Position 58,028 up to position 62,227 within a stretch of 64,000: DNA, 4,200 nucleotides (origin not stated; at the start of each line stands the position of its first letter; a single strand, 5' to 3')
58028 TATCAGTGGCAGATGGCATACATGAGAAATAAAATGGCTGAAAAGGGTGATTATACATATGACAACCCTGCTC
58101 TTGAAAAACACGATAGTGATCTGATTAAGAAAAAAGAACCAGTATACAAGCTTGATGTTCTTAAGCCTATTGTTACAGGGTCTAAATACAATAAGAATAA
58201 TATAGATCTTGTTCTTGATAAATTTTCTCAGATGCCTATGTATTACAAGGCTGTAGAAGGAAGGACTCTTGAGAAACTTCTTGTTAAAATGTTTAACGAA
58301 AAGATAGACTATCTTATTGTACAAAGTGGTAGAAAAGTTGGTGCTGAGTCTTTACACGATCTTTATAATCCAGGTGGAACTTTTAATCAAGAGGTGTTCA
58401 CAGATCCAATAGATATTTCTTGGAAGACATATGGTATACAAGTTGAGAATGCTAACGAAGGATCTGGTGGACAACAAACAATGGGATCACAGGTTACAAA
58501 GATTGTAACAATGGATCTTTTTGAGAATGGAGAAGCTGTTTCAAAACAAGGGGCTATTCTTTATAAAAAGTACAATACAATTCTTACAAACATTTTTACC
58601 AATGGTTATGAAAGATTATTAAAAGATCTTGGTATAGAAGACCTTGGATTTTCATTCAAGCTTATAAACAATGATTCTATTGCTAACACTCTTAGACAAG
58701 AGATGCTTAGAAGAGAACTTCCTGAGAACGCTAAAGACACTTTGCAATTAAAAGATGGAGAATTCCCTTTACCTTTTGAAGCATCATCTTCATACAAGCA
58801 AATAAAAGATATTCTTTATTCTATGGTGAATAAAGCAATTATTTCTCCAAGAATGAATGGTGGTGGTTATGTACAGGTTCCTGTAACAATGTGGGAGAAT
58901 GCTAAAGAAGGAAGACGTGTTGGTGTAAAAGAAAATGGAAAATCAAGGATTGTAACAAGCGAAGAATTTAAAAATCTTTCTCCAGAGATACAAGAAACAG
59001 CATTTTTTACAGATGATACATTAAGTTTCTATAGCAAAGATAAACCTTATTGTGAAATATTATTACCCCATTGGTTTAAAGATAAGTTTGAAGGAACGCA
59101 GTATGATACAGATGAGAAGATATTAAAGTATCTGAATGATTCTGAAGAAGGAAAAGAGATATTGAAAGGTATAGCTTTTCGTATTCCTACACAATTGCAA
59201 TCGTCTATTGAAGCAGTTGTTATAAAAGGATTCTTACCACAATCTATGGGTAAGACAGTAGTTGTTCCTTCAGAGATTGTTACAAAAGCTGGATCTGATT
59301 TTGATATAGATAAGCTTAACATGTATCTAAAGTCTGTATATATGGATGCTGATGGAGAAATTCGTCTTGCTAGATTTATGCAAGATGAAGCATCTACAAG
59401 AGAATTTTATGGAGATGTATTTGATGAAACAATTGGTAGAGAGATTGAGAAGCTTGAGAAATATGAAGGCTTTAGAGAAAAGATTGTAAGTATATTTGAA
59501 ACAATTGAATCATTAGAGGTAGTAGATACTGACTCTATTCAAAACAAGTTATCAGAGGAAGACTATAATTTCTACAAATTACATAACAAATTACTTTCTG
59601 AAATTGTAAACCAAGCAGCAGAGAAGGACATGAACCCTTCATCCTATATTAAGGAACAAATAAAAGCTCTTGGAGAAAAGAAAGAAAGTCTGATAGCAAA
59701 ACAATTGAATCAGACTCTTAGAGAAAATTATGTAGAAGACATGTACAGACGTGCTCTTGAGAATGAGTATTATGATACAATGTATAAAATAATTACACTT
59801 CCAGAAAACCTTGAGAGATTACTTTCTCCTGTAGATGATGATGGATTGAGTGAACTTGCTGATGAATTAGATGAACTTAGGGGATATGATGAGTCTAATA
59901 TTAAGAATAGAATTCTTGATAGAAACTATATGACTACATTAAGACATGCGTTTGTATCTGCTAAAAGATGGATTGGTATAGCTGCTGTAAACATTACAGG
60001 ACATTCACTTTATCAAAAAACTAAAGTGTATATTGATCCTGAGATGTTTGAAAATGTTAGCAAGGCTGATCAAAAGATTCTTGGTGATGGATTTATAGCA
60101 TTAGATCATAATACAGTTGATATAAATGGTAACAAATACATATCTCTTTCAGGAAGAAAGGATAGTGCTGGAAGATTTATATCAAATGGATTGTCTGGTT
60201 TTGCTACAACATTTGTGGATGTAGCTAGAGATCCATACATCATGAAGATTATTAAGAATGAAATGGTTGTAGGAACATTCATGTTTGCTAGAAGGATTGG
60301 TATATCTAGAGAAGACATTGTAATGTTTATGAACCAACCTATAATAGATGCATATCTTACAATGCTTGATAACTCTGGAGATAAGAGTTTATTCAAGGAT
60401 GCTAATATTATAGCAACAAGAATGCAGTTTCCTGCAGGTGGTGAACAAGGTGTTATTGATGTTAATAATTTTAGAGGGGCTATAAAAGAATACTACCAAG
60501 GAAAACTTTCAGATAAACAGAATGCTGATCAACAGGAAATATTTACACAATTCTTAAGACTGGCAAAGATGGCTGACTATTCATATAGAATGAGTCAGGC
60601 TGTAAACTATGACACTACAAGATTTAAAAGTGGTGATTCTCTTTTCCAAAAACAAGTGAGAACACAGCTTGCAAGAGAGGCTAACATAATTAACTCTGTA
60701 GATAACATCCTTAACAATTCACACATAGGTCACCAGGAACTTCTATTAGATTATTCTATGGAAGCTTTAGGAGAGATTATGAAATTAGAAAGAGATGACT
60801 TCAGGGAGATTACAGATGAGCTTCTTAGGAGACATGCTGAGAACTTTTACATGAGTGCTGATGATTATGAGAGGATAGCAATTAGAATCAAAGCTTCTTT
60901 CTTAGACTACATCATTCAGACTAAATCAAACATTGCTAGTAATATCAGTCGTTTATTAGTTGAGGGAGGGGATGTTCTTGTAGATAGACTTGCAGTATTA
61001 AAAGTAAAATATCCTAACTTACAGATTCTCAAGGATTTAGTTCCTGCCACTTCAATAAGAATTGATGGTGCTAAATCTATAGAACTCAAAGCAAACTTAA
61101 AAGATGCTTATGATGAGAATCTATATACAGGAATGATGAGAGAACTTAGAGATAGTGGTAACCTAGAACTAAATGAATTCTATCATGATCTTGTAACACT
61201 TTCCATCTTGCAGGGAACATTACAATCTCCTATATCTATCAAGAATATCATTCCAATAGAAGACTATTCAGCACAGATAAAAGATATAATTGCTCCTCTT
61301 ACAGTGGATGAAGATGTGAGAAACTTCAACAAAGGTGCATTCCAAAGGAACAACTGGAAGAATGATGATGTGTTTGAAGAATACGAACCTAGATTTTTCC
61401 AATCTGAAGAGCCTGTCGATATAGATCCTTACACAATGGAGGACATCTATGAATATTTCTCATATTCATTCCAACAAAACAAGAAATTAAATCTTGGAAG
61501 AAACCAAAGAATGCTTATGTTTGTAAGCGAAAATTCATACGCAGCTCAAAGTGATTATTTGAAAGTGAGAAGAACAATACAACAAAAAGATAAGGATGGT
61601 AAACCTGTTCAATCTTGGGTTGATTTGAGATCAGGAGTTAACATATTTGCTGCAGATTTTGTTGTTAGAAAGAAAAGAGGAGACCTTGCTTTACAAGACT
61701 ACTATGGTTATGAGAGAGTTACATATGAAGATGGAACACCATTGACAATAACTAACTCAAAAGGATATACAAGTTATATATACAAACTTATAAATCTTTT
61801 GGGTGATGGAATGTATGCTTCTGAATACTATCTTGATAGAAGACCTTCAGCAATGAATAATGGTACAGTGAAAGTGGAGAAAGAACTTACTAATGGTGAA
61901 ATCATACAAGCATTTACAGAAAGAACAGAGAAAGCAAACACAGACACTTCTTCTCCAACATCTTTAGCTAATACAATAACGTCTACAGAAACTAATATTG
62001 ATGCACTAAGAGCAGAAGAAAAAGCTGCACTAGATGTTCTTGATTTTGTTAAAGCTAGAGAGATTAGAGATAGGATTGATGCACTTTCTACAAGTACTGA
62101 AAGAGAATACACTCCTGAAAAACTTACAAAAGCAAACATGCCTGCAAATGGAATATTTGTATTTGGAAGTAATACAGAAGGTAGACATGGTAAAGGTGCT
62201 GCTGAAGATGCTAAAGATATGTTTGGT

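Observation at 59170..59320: RNAP beta-prime-like catalytic loop with DFDID instead of DFDGD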

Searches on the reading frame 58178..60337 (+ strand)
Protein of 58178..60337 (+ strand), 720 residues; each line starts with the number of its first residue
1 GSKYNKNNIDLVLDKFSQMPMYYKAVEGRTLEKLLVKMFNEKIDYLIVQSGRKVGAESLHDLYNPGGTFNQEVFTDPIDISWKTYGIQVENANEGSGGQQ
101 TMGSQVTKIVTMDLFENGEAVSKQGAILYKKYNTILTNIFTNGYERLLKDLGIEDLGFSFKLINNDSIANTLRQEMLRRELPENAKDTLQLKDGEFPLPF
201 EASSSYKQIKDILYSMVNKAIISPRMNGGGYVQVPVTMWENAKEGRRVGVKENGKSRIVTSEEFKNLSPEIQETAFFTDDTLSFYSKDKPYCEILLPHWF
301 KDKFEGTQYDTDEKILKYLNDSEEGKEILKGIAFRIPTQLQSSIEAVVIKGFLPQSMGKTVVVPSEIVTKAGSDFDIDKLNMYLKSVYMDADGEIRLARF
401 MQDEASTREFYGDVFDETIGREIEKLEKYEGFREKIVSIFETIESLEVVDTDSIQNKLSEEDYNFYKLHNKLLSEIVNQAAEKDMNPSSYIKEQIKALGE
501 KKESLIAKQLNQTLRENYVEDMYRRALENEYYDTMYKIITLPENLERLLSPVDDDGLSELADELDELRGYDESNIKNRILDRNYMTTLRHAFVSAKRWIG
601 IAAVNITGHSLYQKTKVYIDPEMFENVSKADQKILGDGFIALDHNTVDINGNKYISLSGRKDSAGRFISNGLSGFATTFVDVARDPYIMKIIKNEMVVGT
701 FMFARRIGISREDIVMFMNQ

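Call 62: find_related_loci(query=window:58178-60337:+, collection=viral_contigs, flank=10000)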
Query window:58178-60337:+ (720 aa) in viral_contigs; peptide patterns used: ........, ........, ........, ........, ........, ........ (x = any residue, [..] = any of these).
23 stretches matched a pattern; 18 encode a relative of the query (tblastn E <= 1e-3); 18 distinct loci.
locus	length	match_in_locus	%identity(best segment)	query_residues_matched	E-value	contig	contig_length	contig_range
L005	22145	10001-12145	49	1-720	0e+0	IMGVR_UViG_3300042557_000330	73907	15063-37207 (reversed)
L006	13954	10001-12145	49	1-720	0e+0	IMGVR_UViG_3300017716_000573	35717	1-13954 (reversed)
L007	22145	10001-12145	50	1-720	0e+0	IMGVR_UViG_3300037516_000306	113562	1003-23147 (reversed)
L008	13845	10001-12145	50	1-720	0e+0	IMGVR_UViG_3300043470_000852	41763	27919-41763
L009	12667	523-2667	50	1-720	0e+0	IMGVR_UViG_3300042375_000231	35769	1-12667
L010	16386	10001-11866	46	1-720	0e+0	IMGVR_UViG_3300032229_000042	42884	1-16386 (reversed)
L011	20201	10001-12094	51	1-720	0e+0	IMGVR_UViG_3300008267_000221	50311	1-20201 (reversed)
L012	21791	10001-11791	44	1-720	1e-166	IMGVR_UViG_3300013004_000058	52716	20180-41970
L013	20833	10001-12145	50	1-720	0e+0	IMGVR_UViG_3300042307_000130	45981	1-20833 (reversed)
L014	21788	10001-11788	43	1-720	2e-164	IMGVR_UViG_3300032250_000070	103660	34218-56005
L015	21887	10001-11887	46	1-720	0e+0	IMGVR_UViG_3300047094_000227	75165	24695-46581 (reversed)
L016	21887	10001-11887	46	1-720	0e+0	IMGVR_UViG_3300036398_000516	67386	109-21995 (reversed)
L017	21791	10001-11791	44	1-720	1e-165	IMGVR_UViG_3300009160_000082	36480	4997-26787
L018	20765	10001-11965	43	1-720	3e-170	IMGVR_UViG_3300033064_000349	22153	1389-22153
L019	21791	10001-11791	50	1-720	7e-120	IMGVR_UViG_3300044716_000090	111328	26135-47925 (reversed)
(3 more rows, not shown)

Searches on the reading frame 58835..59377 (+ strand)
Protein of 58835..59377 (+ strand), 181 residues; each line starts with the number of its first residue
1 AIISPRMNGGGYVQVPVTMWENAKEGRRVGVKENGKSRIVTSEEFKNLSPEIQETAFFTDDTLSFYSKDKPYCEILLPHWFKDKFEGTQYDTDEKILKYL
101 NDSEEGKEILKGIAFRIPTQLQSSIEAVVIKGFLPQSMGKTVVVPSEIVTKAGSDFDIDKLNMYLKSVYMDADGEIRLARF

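Call 94: search_protein_representatives(protein=window:58835-59377:+)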
Query: 181 residues. Proteins with E-value up to 0.001 (for the whole library): 3743; up to 1e-10: 681; up to 1e-30: 105. The best 150 are listed.
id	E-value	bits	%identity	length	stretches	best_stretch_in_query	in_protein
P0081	5.3e-74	263.9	66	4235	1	2-180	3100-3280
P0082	4.0e-67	241.5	60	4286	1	4-179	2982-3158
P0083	3.9e-65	235.1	59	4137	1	2-180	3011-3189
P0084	6.5e-65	234.3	62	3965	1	1-179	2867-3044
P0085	1.0e-63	230.4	57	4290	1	1-181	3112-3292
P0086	2.1e-63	229.4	61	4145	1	2-180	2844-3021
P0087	2.1e-62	226.1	58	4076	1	2-181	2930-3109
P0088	2.8e-62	225.7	62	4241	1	2-179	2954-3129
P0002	4.8e-59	215.2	57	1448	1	1-181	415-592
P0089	2.0e-58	213.2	55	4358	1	3-179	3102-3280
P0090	1.8e-57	210.1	59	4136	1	1-180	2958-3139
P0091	2.5e-57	209.6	53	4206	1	2-180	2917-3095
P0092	3.7e-57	209.1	58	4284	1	1-180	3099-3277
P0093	3.7e-57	209.1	60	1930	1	1-179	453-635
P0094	5.8e-57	208.4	57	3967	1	2-180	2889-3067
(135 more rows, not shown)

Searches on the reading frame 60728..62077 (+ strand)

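Call 26: search_protein_families(library=pfam, proteins=[window:60728-62077:+], max_evalue=1)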
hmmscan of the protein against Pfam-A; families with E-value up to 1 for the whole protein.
window:60728-62077:+ (450 aa): 3 families
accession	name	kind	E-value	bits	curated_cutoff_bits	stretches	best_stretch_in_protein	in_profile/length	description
PF02151.25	UVR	-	0.012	15.7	21.5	1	423-450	3-30/36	UvrB/uvrC motif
PF08923.16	MAPKK1_Int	-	0.029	14.6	25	1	235-268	42-75/119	Mitogen-activated protein kinase kinase 1 interacting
PF25588.1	DUF7934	-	0.046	13.5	30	1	396-450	151-207/333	Family of unknown function (DUF7934)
